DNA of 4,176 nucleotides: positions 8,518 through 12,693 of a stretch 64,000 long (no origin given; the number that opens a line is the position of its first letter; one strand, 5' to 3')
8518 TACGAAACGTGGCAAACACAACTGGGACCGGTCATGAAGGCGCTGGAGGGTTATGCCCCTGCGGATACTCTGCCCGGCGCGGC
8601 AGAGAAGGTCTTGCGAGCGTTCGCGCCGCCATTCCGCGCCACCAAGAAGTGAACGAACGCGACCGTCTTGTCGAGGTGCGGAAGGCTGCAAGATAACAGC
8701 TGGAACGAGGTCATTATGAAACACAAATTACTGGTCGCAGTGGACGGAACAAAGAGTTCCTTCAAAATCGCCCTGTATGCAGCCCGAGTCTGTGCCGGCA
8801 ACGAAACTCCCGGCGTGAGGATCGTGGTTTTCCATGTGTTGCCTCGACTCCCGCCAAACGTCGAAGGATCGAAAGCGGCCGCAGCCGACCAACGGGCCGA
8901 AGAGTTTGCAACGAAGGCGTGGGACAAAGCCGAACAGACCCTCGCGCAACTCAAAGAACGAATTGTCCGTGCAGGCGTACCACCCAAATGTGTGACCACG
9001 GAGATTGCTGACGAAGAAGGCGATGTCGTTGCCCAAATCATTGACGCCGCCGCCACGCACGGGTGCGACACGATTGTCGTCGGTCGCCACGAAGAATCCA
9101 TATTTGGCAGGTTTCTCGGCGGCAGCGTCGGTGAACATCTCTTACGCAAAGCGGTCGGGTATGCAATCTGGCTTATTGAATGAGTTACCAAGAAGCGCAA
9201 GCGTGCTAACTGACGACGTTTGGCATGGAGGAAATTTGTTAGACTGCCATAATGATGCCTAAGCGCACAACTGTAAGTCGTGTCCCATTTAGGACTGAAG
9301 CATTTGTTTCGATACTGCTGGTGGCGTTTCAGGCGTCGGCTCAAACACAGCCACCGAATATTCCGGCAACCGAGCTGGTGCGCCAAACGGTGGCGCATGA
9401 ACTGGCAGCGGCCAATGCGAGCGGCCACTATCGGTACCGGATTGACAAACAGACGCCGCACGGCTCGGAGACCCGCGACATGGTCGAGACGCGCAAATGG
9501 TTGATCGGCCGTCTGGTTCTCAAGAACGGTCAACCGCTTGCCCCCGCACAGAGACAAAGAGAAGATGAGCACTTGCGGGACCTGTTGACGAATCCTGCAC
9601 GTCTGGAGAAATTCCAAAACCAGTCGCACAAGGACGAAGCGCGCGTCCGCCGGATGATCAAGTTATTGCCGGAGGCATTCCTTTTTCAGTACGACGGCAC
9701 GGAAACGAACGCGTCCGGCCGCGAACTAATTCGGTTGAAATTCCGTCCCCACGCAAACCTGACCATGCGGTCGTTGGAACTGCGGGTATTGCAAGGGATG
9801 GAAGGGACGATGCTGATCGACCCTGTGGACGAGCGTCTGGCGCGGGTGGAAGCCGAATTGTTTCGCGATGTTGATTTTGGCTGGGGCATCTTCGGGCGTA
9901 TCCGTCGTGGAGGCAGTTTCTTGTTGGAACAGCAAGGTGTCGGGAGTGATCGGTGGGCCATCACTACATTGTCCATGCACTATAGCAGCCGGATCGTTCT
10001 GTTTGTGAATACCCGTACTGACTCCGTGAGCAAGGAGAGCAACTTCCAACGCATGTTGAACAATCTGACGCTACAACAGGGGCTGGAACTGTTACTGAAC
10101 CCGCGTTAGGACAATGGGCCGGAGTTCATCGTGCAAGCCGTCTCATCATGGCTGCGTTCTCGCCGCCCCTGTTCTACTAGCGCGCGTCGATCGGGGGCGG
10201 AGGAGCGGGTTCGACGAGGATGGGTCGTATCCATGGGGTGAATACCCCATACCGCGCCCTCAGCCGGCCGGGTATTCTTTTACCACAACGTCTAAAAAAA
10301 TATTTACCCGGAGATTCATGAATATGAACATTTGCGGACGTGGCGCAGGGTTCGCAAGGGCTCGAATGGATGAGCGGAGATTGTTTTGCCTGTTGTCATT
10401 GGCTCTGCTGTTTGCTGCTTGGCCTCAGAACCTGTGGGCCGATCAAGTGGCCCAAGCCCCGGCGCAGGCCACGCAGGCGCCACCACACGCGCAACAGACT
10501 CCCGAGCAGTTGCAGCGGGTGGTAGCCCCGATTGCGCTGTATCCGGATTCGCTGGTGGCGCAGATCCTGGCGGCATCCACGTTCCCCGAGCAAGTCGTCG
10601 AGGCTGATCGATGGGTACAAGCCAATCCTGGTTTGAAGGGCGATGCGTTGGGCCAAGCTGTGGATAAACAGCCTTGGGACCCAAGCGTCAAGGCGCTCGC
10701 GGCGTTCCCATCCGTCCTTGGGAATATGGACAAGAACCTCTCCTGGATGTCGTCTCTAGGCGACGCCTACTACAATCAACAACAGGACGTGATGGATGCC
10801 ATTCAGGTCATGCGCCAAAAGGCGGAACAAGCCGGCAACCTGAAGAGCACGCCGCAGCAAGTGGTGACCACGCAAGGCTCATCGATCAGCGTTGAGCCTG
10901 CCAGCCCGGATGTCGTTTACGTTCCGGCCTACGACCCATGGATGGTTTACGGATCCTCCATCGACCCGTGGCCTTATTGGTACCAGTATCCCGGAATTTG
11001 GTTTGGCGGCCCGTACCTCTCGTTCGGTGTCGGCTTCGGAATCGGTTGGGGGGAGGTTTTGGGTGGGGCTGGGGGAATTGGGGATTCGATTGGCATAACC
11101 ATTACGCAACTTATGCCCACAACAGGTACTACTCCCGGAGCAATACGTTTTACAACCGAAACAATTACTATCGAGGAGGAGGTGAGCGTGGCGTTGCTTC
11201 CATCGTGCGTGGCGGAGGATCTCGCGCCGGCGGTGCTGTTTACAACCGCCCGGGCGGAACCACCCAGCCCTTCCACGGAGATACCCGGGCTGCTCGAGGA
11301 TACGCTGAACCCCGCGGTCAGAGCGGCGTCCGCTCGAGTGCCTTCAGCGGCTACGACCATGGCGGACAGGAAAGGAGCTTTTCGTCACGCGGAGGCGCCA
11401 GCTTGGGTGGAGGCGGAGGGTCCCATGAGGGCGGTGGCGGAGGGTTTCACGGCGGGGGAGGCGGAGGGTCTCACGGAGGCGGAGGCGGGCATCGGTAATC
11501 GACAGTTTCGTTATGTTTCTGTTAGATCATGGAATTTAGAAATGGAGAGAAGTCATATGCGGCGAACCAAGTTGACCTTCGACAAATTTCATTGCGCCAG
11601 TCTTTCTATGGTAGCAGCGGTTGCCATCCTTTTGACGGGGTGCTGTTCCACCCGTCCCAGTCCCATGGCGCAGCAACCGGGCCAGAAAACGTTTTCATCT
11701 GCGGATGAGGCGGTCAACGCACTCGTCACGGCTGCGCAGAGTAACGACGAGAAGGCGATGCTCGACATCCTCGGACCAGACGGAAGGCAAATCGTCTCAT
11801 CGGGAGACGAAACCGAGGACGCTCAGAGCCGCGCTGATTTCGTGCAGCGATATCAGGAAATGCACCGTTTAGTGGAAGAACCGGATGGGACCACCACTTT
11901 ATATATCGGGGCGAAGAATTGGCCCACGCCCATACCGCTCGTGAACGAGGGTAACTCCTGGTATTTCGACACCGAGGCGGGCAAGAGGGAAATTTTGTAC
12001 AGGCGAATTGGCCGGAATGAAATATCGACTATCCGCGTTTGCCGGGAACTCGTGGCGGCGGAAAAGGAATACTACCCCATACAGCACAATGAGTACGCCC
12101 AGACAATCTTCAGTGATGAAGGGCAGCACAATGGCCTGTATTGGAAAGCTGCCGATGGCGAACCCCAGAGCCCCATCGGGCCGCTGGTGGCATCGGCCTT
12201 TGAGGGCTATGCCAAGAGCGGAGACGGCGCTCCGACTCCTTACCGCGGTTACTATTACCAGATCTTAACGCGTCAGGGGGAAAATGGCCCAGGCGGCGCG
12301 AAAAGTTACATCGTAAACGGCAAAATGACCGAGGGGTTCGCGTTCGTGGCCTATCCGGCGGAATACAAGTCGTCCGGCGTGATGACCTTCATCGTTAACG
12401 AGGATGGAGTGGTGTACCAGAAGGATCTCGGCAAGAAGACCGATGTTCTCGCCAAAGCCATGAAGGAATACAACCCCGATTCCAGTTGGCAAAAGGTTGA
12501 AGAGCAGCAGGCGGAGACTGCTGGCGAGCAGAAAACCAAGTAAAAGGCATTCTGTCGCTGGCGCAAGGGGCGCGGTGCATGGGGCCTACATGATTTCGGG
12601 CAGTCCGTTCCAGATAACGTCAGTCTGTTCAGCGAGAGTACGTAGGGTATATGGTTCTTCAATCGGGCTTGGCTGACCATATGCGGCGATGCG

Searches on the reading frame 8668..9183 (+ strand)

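Call 33: search_protein_families(library=pfam, proteins=[window:8668-9183:+], max_evalue=0.01)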
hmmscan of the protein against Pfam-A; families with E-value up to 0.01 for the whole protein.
window:8668-9183:+ (171 aa): 1 family
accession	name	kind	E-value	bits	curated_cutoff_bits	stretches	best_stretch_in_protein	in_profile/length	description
PF00582.32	Usp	-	1.1e-16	62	24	1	19-162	3-133/141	Universal stress protein family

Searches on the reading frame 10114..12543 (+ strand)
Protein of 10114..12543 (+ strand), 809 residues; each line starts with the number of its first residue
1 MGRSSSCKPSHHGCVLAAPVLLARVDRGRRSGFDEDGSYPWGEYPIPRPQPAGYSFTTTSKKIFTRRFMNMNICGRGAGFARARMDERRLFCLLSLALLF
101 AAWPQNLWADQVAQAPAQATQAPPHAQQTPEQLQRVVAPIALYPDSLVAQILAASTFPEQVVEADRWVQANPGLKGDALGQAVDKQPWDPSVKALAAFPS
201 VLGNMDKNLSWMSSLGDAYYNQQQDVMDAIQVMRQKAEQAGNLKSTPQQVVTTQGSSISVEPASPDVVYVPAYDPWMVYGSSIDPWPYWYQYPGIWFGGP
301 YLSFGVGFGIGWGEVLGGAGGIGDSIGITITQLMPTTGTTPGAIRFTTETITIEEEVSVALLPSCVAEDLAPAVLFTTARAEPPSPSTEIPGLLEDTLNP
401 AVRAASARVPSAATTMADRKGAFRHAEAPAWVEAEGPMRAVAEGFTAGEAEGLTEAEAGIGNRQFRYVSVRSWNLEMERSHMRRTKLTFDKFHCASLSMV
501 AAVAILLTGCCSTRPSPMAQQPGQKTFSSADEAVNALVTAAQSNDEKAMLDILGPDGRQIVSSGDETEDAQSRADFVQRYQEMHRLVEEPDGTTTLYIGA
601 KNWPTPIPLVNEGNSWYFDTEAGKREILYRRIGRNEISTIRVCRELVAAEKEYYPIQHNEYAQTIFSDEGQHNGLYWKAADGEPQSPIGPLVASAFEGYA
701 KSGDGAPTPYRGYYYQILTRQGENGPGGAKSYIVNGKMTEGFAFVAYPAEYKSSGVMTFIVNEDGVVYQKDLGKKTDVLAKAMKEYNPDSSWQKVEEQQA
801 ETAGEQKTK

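Call 33: search_protein_families(library=pfam, proteins=[window:10114-12543:+], max_evalue=0.01)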
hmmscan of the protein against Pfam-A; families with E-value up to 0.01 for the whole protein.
window:10114-12543:+ (809 aa): 2 families
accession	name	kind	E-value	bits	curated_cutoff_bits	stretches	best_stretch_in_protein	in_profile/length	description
PF11453.13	DUF2950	-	4.1e-102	341.4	20.2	1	524-795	1-274/274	Protein of unknown function (DUF2950)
PF11737.13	DUF3300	-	1.2e-66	224.9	25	1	130-301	2-169/227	Protein of unknown function (DUF3300)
